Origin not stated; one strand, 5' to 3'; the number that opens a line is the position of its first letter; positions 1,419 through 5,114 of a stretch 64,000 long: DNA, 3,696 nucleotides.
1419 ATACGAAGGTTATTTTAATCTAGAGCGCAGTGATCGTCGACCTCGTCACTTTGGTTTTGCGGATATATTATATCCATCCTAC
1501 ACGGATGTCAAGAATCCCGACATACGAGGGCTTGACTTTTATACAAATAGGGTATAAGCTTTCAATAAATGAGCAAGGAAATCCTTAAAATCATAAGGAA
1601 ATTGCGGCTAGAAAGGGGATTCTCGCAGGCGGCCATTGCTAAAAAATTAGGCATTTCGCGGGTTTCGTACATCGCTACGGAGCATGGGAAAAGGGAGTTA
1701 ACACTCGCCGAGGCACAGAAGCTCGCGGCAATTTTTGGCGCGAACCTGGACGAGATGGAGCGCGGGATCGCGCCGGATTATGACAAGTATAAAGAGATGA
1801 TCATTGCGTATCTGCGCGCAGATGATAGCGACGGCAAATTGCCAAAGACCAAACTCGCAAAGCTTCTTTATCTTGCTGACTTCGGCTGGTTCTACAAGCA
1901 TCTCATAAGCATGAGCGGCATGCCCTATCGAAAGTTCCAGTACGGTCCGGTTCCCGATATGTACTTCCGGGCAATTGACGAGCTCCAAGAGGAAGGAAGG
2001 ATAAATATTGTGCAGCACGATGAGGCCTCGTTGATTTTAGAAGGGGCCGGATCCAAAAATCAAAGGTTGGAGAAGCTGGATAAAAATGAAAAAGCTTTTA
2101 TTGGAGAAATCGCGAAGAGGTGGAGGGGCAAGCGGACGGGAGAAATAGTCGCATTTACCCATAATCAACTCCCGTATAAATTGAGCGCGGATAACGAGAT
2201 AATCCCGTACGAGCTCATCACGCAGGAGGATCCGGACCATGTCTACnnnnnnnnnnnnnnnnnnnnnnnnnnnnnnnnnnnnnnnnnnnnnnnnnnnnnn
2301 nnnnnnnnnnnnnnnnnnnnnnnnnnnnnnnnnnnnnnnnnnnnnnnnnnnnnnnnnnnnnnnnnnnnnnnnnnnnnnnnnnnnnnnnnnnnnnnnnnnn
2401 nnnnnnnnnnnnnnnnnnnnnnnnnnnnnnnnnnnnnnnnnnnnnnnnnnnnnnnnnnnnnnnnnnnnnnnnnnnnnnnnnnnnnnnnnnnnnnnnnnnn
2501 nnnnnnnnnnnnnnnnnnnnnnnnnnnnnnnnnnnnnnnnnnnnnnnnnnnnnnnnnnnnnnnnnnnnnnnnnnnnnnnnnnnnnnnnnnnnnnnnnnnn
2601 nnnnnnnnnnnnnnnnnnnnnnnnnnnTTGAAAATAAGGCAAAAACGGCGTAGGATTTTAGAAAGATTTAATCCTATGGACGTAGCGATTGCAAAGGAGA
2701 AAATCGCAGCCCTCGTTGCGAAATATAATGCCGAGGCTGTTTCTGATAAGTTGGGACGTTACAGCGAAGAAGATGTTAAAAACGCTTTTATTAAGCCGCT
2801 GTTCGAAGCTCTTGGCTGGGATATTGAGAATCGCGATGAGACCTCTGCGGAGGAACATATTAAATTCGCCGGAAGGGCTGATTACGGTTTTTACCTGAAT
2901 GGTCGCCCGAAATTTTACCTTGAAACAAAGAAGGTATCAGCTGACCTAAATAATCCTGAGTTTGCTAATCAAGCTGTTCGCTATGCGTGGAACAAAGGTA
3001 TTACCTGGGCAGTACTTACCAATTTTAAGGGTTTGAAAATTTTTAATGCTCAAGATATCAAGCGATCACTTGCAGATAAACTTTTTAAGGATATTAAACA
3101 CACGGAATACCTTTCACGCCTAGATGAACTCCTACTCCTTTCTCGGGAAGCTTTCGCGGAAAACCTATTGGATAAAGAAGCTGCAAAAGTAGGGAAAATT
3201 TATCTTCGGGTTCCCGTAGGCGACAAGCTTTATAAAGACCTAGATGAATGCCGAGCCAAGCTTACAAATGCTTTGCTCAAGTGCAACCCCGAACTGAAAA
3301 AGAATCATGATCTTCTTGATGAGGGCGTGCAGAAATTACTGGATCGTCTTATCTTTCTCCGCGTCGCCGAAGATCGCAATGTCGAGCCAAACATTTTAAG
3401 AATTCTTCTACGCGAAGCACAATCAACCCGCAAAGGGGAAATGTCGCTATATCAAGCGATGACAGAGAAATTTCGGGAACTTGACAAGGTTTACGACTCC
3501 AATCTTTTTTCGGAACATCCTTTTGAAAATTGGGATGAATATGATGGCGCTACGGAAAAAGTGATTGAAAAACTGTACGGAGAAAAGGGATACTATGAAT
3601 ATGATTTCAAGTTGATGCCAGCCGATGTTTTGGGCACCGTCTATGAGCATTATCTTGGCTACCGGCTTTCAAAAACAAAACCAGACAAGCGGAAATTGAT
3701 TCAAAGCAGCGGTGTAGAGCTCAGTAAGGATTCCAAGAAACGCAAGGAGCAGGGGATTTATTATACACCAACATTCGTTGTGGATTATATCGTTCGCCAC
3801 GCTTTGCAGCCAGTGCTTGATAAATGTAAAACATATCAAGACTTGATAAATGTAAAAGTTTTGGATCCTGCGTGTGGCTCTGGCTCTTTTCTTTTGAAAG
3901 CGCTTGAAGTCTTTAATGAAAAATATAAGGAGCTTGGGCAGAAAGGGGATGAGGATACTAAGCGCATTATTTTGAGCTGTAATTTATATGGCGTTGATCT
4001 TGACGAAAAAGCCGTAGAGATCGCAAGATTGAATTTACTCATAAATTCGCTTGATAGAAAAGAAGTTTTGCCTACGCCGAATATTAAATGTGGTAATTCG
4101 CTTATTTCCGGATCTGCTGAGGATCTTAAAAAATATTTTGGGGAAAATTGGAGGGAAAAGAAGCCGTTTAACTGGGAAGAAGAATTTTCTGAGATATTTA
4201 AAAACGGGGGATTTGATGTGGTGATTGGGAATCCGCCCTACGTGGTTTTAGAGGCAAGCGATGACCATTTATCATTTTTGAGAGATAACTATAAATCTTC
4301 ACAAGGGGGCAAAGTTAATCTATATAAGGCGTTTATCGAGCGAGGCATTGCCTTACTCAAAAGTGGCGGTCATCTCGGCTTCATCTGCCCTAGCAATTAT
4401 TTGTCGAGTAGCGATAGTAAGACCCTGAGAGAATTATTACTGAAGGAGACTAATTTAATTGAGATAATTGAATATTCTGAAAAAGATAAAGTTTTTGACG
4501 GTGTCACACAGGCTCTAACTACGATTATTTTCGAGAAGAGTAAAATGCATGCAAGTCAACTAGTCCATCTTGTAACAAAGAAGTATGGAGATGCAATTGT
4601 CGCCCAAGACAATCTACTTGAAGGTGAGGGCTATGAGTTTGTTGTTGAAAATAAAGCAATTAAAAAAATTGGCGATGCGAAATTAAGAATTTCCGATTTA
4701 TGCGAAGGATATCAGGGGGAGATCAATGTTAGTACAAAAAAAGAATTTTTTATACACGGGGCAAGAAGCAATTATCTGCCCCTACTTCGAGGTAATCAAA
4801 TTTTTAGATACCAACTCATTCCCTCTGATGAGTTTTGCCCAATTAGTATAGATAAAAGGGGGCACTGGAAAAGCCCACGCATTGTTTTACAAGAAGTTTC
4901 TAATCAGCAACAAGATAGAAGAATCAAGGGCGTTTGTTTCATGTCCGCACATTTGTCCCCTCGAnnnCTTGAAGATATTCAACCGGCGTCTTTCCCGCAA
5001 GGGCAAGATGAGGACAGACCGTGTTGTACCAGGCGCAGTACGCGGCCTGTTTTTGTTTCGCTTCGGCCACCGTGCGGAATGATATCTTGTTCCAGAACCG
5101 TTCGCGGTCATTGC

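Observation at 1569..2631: HTH-Panacea (DUF4065) antitoxin-like gene translationally coupled to an unknown 130-aa candidate toxin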

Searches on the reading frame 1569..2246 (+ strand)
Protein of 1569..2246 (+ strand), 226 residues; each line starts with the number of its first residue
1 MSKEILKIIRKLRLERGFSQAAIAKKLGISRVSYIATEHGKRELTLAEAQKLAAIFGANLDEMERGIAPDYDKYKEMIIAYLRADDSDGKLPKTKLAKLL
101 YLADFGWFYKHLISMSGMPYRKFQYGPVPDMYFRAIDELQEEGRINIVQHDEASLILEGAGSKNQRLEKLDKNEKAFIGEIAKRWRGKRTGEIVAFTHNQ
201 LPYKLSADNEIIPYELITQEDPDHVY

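Call 3: search_protein_families(library=pfam, proteins=[window:1569-2246:+], max_evalue=1)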
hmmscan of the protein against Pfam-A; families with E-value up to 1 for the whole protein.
window:1569-2246:+ (226 aa): 12 families
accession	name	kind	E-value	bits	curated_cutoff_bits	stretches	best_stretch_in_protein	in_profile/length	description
PF01381.28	HTH_3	-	2.8e-12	46.9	23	1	9-62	1-54/55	Helix-turn-helix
PF13274.11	SocA_Panacea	-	5.5e-11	43.8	25.7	1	96-203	1-112/113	Antitoxin SocA-like, Panacea domain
PF12844.13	HTH_19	-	5e-08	33.2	30.2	1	9-62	4-57/64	Helix-turn-helix domain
PF13560.12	HTH_31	-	3.7e-07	30.8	27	1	10-64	7-62/64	Helix-turn-helix domain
PF13412.12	HTH_24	-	0.0037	17.2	21.9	1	4-31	7-31/48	Winged helix-turn-helix DNA-binding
PF13384.12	HTH_23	-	0.0074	16.5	24.6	1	8-31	10-31/50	Homeodomain-like domain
PF14557.12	AphA_like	-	0.014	15.5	27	1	125-164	42-85/174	Putative AphA-like transcriptional regulator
PF08279.18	HTH_11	-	0.015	15.6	25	1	6-31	3-29/55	HTH domain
PF13744.12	HTH_37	-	0.016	15.4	27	0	4-30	18-44/80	Helix-turn-helix domain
PF13443.12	HTH_26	-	0.018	15.8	22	1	9-62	2-56/63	Cro/C1-type HTH DNA-binding domain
PF22560.2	GMT-wHTH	-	0.027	15.4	27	0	126-148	55-78/82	GMT-like wHTH domain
PF04545.22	Sigma70_r4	-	0.088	12.8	24.1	1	11-31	14-34/50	Sigma-70, region 4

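Call 4: search_protein_families(library=padloc, proteins=[window:1569-2246:+], max_evalue=1)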
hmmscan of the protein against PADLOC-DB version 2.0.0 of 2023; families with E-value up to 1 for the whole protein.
window:1569-2246:+ (226 aa): 7 families
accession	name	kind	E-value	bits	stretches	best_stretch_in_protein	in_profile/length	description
PDLC02926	HTH_VI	-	1.8e-06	26.2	1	5-58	2-55/92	-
PDLC03665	Control_protein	-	2.5e-06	25.6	1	9-63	13-68/77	control protein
PDLC04142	capH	-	0.00013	21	1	8-63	10-65/103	capH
PDLC04775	PDC-M69A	-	0.00085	17.8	1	8-63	12-66/113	-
PDLC03664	Control_protein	-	0.0017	16.8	1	9-55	18-64/74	control protein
PDLC03668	Control_protein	-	0.0034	15.9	1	7-47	11-51/79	control protein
PDLC04505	PDC-M19A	-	0.028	11.9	1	86-203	14-119/294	-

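Call 5: search_protein_families(library=ncbifam, proteins=[window:1569-2246:+], max_evalue=1)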
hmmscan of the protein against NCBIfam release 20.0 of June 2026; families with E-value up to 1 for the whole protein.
window:1569-2246:+ (226 aa): 13 families
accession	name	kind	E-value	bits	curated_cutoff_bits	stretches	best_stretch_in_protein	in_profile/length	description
NF041951.1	phage_RstR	subfamily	7.9e-07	29.3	80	1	7-63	5-61/108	RstR family transcriptional repressor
TIGR03070.1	couple_hipB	subfamily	9.3e-07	28.7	71.65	1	4-60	2-58/58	type II toxin-antitoxin system Y4mF family antitoxin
NF038139.1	Reg_Aceta_RamB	equivalog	1e-06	27.7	700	1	9-59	7-57/465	acetate metabolism transcriptional regulator RamB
TIGR02147.1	Fsuc_second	paralog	0.0011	18.5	50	1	13-62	23-73/272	TIGR02147 family protein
NF047948.1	male_kill_WMK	equivalog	0.0023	17.4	300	1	4-60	5-61/300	WO male-killing family protein Wmk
NF047745.1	SocA_antitoxin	equivalog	0.013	15.1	190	1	84-199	14-124/176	type VI toxin-antitoxin system SocA family antitoxin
TIGR02607.1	antidote_HigA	equivalog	0.018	14.9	47.7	1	17-59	20-62/81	HigA family addiction module antitoxin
NF002773.0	PRK02866.1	subfamily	0.019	15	150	1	4-62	5-63/147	cyanase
NF003162.0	PRK04140.1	equivalog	0.045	12.8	263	1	8-60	130-182/317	transcriptional regulator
NF006015.0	PRK08154.1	subfamily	0.056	12.6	204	1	8-66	34-92/314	anaerobic benzoate catabolism transcriptional regulator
NF007408.0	PRK09943.1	equivalog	0.058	12.9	211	1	7-63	10-66/185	HTH-type transcriptional regulator PuuR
TIGR00270.2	TIGR00270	equivalog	0.13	12.1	110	1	7-64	78-135/159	multiprotein bridging factor aMBF1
NF003054.0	PRK03975.1-1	equivalog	0.13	12.1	239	1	15-53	49-86/171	putative transcriptional regulator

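Call 12: search_protein_families(library=phrogs, proteins=[window:1569-2246:+], max_evalue=1)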
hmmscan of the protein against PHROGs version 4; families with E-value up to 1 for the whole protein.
window:1569-2246:+ (226 aa): 32 families (the best 25 are shown)
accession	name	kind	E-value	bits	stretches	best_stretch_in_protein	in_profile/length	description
phrog_1281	-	unknown function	6.4e-11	43.3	1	85-217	24-146/195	-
phrog_8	-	transcription regulation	2.1e-09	38.3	1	7-189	161-313/346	transcriptional regulator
phrog_3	-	transcription regulation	1e-08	36.4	1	3-75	87-157/430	transcriptional repressor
phrog_1373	-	transcription regulation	3.6e-07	31.3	1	4-61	63-120/166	transcriptional regulator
phrog_7241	-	transcription regulation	7.6e-07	30.2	1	8-63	65-120/122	transcriptional regulator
phrog_4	-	transcription regulation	1.5e-06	28.5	1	3-73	135-201/400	transcriptional repressor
phrog_2967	-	transcription regulation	1.6e-06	28.8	1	3-71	9-77/225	transcriptional regulator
phrog_2328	-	transcription regulation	2.7e-06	28.2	1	9-71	20-82/128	transcriptional repressor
phrog_14939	-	unknown function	3.2e-06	27.6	1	77-213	9-144/313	-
phrog_2439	-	transcription regulation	0.00018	21.5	1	8-58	11-61/367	transcriptional regulator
phrog_5823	-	transcription regulation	0.00032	21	1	3-62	5-65/404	transcriptional regulator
phrog_6962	-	unknown function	0.0011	20.2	1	8-43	5-40/73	-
phrog_1994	-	DNA, RNA and nucleotide metabolism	0.0042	18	1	9-64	4-59/170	DNA binding protein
phrog_10390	-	unknown function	0.0075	16.8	1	81-218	157-288/299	-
phrog_955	-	DNA, RNA and nucleotide metabolism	0.0087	16.8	1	8-45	28-65/142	HTH DNA binding protein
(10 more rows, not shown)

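Call 72: search_solved_structures(query=window:1569-2246:+, max_evalue=1, show_alignments=1)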
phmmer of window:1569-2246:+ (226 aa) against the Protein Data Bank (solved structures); distinct sequences matched with E-value up to 1: 42.
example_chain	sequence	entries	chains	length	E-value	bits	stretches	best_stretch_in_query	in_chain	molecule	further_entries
9k3w_A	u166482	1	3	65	8.1e-05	25.7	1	9-63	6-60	Transcriptional regulator, PbsX family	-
2mez_A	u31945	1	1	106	0.017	18.1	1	5-60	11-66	Multiprotein Bridging Factor (MBP-like)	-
8tac_A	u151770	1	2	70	0.017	18.1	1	3-57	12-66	DBP48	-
4ia8_A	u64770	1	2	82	0.023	17.7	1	5-50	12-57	Regulatory protein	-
3vk0_A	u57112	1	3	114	0.028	17.4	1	9-59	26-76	Transcriptional regulator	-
28tn_A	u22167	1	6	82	0.036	17.1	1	9-56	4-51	lambda repressor-like protein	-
2b5a_A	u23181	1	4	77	0.046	16.7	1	7-56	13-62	C.BclI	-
3clc_A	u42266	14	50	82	0.047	16.7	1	5-50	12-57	Regulatory protein | R-M CONTROLLER PROTEIN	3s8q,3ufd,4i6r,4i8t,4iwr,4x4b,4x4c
4i6t_A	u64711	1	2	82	0.048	16.7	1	5-50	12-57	Regulatory protein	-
4fn3_A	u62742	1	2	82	0.052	16.6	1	5-49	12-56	Regulatory protein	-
4i6u_A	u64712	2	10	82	0.056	16.5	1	5-50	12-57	Regulatory protein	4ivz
1lli_A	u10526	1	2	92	0.075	16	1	5-75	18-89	PROTEIN (LAMBDA REPRESSOR)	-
3g5g_A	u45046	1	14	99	0.075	16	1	5-50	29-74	Regulatory protein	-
1lmb_3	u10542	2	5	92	0.1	15.6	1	5-75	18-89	PROTEIN (LAMBDA REPRESSOR) | LAMBDA REPRESSOR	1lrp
1rio_A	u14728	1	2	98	0.1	15.6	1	5-75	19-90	Repressor protein CI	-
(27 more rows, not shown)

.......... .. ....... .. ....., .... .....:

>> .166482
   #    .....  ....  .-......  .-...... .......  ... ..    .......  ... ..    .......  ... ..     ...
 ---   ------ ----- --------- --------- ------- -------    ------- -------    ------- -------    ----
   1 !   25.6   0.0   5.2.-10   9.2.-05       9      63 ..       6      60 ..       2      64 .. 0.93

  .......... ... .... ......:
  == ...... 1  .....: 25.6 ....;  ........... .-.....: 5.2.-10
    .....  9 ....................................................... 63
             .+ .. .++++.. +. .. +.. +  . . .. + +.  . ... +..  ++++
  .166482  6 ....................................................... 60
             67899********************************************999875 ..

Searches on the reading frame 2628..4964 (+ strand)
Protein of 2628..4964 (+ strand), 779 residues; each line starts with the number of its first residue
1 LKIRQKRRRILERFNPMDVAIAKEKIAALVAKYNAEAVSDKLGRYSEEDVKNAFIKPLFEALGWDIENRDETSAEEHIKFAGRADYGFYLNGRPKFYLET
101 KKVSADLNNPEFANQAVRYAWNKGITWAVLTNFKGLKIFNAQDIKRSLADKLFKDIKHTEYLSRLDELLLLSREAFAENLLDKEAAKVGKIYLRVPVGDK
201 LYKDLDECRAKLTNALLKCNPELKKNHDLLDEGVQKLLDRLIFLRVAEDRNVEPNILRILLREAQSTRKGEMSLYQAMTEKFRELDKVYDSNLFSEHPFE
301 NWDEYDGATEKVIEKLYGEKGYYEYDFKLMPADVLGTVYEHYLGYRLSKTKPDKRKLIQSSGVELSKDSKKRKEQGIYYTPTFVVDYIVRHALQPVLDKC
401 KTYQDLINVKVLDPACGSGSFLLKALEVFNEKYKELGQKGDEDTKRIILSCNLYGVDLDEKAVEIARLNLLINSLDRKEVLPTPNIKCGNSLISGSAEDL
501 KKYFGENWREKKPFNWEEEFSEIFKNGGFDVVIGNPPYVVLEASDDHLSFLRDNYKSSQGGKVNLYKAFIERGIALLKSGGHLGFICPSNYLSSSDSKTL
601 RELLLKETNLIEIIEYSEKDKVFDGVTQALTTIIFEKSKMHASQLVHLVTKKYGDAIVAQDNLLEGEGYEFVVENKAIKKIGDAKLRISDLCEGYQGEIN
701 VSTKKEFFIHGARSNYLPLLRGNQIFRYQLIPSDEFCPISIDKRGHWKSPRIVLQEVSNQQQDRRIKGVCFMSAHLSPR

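Call 3: search_protein_families(library=pfam, proteins=[window:2628-4964:+], max_evalue=1)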
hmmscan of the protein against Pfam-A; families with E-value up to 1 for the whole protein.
window:2628-4964:+ (779 aa): 9 families
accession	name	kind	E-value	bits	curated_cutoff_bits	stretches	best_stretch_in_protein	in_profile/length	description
PF07669.17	Eco57I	-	3.9e-42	144.7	25.3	1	452-623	2-171/171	Eco57I restriction-modification methylase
PF02384.22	N6_Mtase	-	2.5e-24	86.6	20.4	1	370-655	20-250/311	N-6 DNA Methylase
PF20473.4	MmeI_Mtase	-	4.6e-11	42.8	27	1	404-540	16-147/259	MmeI, DNA-methyltransferase domain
PF04313.20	HSDR_N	-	3e-09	37.5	25.1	2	45-76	2-33/198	Type I restriction enzyme R protein N terminus (HSDR_N)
PF01170.24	UPF0020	-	2.1e-06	28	22.3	1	411-470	32-96/197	RMKL-like, methyltransferase domain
PF13847.12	Methyltransf_31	-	0.00059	20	27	1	408-469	4-47/145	Methyltransferase domain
PF13588.12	HSDR_N_2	-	0.0023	18.4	25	1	47-143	2-98/110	Type I restriction enzyme R protein N terminus (HSDR_N)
PF20465.4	MmeI_hel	-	0.052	14.7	27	1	234-290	3-58/75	MmeI, helicase spacer domain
PF06325.19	PrmA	-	0.25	11.2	22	1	452-479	186-213/296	Ribosomal protein L11 methyltransferase (PrmA)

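Call 4: search_protein_families(library=padloc, proteins=[window:2628-4964:+], max_evalue=1)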
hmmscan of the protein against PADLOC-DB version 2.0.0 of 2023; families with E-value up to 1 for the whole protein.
window:2628-4964:+ (779 aa): 97 families (the best 25 are shown)
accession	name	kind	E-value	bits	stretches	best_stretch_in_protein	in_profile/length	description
PDLC03604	REase_MTase_IIG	-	9.1e-104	346.4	1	21-646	5-656/1011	Type IIG restriction enzyme-methyltransferase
PDLC03609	REase_MTase_IIG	-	1.1e-43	147.3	2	400-626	427-653/1066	Type IIG restriction enzyme-methyltransferase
PDLC03335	MTase_II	-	1.1e-38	131.4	1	364-642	68-309/607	Type II methyltransferase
PDLC03629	REase_MTase_IIG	-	7.3e-35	118.1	1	367-639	374-690/1182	Type IIG restriction enzyme-methyltransferase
PDLC02643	DrmMI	-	1.2e-33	114.2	3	498-625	837-967/1347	DrmMI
PDLC03612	REase_MTase_IIG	-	3.7e-30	102.9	3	508-643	782-921/1247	Type IIG restriction enzyme-methyltransferase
PDLC02521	PglX|PglXI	-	4.9e-30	102.2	2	403-479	302-378/1174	PglX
PDLC03338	MTase_II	-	7e-29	99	2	523-653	240-366/604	Type II methyltransferase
PDLC02529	PglX|PglXI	-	2e-27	93.4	1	370-655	194-485/1189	PglX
PDLC03348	MTase_II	-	6.1e-27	92.4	1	369-730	214-556/727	Type II methyltransferase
PDLC02525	PglX|PglXI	-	9.3e-27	91.9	2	405-474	281-349/607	PglX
PDLC04134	mad2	-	9.4e-26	88.7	1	47-622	5-431/492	mads_2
PDLC03628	REase_MTase_IIG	-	1.1e-25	88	3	502-645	723-863/1100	Type IIG restriction enzyme-methyltransferase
PDLC03245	MTase_II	-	5.4e-24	82.7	2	358-476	10-137/577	Type II methyltransferase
PDLC02638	DrmMI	-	9.4e-24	81.6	3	510-586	852-933/935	DrmMI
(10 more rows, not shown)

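Call 5: search_protein_families(library=ncbifam, proteins=[window:2628-4964:+], max_evalue=1)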
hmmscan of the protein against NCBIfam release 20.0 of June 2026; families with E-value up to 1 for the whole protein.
window:2628-4964:+ (779 aa): 12 families
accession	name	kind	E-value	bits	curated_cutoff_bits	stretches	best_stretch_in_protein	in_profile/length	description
TIGR02987.1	met_A_Alw26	exception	1.9e-34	119.3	353.5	2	560-767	168-389/523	Alw26I/Eco31I/Esp3I family type II restriction adenine-specific DNA-methyltransferase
NF033452.1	BREX_1_MTaseX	exception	3.1e-33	114.7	500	2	404-476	310-381/1210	BREX-1 system adenine-specific DNA-methyltransferase PglX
NF033455.1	BREX_6_MTaseX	exception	1.1e-24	86.1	900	2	394-473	313-399/1319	BREX-6 system adenine-specific DNA-methyltransferase PglX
NF033451.1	BREX_2_MTaseX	equivalog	3.6e-24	84.6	400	1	365-617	187-451/1185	BREX-2 system adenine-specific DNA-methyltransferase PglX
NF047738.1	antiphage_MADS2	equivalog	7.5e-16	57.5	720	1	370-642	305-570/654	methylation-associated defense system DNA methyltransferase MAD2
NF033454.1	BREX_5_MTaseX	exception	7.1e-15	53.7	900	1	403-479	297-373/1404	BREX-5 system adenine-specific DNA-methyltransferase PglX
TIGR00497.1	hsdM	equivalog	2.9e-08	32.9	242.75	2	515-642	293-422/515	type I restriction-modification system subunit M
TIGR03534.1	RF_mod_PrmC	equivalog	2.5e-07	30.4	199.1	1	398-545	82-173/253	peptide chain release factor N(5)-glutamine methyltransferase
NF011529.0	PRK14968.1-3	equivalog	3.8e-05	23.2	162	1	520-588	88-157/198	putative methyltransferase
TIGR00537.1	hemK_rel_arch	hypoth_equivalog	0.009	15.7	87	1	526-589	80-142/179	HemK2/MTQ2 family protein methyltransferase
TIGR00536.1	hemK_fam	subfamily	0.022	13.8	115.5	0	522-547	177-201/286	HemK family protein methyltransferase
NF001063.0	PRK00117.5-3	equivalog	0.1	12.4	186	1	138-186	25-73/165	recombination regulator RecX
